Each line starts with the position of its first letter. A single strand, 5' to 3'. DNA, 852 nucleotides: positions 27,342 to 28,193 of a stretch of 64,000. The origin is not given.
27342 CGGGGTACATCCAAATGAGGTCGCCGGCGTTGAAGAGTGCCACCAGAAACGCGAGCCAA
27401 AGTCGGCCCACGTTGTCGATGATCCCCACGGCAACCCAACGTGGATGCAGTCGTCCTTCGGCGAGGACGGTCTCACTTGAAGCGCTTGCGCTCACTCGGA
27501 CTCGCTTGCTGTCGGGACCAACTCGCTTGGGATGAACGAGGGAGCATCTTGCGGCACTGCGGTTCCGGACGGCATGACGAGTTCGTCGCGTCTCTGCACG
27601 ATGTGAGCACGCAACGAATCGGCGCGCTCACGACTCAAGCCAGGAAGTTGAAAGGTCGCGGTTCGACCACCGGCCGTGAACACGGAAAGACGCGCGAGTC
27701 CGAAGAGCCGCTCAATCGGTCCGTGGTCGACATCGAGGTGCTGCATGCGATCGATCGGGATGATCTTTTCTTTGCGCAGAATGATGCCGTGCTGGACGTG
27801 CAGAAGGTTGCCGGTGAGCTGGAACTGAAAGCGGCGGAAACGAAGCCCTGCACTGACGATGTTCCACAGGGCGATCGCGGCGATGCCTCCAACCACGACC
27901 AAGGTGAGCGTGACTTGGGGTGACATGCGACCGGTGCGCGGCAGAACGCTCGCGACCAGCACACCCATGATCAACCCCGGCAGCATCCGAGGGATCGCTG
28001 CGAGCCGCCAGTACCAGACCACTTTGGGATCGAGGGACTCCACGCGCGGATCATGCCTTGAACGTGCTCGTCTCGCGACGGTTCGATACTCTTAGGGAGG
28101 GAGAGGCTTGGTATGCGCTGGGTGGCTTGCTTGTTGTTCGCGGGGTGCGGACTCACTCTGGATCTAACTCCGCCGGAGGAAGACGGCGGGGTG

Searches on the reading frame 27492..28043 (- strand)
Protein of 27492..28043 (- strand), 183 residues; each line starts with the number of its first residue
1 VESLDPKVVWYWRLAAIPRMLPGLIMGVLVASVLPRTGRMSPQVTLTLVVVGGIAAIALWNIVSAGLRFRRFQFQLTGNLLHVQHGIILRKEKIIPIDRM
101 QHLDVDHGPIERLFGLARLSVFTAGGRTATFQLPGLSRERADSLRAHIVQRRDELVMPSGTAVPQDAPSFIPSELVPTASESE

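Call 46: search_protein_families(library=pfam, proteins=[window:27492-28043:-], max_evalue=0.0001)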
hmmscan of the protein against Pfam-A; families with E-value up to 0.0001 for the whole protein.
window:27492-28043:- (183 aa): 1 family
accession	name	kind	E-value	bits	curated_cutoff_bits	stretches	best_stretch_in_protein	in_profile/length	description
PF03703.20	bPH_2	-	3.6e-19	69.2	22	1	70-148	2-78/78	Bacterial PH domain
